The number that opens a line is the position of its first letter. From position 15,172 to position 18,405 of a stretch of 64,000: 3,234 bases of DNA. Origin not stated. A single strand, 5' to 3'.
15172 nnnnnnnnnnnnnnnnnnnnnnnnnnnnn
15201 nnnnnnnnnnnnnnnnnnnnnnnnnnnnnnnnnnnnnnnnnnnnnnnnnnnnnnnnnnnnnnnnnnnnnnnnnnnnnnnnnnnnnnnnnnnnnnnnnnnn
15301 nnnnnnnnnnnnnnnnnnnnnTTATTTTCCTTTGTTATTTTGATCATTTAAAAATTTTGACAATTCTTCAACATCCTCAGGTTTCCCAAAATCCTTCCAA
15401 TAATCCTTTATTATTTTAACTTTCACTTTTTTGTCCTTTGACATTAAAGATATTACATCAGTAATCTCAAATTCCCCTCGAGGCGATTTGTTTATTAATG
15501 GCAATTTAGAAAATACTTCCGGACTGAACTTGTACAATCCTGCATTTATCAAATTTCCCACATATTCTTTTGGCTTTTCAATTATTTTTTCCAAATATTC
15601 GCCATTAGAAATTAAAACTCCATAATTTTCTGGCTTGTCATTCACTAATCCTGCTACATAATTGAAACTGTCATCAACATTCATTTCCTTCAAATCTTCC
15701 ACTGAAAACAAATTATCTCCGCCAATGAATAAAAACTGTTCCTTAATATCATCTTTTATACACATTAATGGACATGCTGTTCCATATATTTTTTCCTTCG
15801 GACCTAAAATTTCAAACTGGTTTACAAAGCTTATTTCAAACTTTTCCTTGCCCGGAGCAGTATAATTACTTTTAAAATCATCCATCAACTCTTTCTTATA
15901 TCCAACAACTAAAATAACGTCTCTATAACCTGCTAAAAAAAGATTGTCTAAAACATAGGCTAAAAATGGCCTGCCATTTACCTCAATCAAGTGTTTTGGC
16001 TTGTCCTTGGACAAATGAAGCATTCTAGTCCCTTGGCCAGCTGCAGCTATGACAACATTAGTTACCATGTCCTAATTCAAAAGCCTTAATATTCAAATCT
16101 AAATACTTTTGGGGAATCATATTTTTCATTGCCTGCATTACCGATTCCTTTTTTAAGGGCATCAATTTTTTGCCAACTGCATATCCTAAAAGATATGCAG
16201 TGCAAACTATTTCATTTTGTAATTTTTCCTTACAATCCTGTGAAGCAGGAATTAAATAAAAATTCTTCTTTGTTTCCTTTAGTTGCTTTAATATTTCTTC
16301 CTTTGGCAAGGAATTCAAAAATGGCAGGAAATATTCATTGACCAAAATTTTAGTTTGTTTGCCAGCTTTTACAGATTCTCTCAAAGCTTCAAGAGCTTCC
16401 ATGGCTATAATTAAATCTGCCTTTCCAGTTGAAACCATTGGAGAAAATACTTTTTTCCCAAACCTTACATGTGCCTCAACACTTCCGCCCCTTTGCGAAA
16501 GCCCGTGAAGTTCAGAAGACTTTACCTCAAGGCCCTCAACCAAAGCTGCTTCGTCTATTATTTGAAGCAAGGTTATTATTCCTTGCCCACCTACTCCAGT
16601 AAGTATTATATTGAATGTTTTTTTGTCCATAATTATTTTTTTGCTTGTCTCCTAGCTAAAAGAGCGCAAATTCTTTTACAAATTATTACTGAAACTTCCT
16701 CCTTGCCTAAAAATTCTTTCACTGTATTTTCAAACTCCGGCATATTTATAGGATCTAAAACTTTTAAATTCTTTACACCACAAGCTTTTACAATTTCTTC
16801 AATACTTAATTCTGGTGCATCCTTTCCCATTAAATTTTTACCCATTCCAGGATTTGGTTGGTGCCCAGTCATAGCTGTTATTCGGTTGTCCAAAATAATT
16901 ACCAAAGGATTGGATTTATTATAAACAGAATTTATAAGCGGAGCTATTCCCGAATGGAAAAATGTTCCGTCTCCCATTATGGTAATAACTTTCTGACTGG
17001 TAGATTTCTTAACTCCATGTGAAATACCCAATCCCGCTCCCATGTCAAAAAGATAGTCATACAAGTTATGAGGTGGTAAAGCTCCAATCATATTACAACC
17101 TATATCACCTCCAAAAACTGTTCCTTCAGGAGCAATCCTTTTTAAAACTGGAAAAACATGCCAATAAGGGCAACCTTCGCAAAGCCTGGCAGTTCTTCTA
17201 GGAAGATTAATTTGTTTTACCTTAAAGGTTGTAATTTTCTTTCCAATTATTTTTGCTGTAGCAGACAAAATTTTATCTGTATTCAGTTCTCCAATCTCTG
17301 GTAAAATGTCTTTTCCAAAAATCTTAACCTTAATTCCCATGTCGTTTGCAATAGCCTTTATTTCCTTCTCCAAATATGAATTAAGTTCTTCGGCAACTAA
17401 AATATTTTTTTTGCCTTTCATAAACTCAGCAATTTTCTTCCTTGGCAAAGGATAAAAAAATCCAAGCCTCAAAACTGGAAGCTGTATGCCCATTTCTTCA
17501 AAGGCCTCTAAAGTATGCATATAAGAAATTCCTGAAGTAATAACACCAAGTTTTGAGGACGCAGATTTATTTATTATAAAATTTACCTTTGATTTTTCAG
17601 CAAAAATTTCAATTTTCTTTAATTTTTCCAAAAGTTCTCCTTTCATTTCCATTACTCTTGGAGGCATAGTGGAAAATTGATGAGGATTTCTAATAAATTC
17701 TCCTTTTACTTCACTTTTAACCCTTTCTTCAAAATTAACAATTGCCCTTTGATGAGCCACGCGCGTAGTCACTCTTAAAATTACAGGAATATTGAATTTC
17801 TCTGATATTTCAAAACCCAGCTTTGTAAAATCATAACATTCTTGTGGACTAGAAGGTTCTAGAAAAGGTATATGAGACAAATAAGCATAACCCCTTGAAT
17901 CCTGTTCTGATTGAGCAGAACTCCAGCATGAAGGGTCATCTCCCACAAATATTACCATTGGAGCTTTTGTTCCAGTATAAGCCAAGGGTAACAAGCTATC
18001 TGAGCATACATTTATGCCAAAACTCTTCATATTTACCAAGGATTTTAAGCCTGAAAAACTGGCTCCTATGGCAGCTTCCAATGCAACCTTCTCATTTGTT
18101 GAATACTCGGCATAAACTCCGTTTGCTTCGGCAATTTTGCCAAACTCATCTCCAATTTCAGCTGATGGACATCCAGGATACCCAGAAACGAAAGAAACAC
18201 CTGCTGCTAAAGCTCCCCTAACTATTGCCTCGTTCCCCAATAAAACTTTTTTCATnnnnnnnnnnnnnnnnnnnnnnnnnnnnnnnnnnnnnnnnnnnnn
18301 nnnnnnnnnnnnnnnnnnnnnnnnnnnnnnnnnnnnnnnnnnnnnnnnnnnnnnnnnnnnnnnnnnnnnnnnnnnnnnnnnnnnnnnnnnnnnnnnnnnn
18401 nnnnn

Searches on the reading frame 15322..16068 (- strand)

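Call 43: search_protein_families(library=pfam, proteins=[window:15322-16068:-], max_evalue=0.001)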
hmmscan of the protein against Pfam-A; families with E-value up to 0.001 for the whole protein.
window:15322-16068:- (248 aa): 3 families
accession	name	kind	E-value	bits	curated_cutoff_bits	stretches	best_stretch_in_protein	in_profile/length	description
PF00483.29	NTP_transferase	-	1.2e-29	104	21.2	1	6-242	3-244/245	Nucleotidyl transferase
PF12804.13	NTP_transf_3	-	3.3e-08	34.3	27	1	5-60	1-51/160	MobA-like NTP transferase domain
PF01128.25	IspD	-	2.8e-05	24.4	27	1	5-60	3-55/221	2-C-methyl-D-erythritol 4-phosphate cytidylyltransferase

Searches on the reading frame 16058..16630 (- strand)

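Call 43: search_protein_families(library=pfam, proteins=[window:16058-16630:-], max_evalue=0.001)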
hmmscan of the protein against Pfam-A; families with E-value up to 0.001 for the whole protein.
window:16058-16630:- (190 aa): 1 family
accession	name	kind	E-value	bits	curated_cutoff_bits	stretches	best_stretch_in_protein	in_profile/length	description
PF01558.24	POR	-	1.3e-29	104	27.4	1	14-187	1-171/173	Pyruvate ferredoxin/flavodoxin oxidoreductase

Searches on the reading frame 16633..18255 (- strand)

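Call 43: search_protein_families(library=pfam, proteins=[window:16633-18255:-], max_evalue=0.001)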
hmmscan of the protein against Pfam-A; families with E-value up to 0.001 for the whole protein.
window:16633-18255:- (540 aa): 3 families
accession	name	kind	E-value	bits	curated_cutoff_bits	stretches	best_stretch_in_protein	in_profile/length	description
PF02775.26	TPP_enzyme_C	-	9.7e-24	84.3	21.9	1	384-525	1-150/151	Thiamine pyrophosphate enzyme, C-terminal TPP binding domain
PF01855.24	POR_N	-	2.3e-16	60.7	27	1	14-194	2-187/231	Pyruvate flavodoxin/ferredoxin oxidoreductase, thiamine diP-bdg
PF17147.9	PFOR_II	-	0.00013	22.7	27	1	249-306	19-81/102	Pyruvate:ferredoxin oxidoreductase core domain II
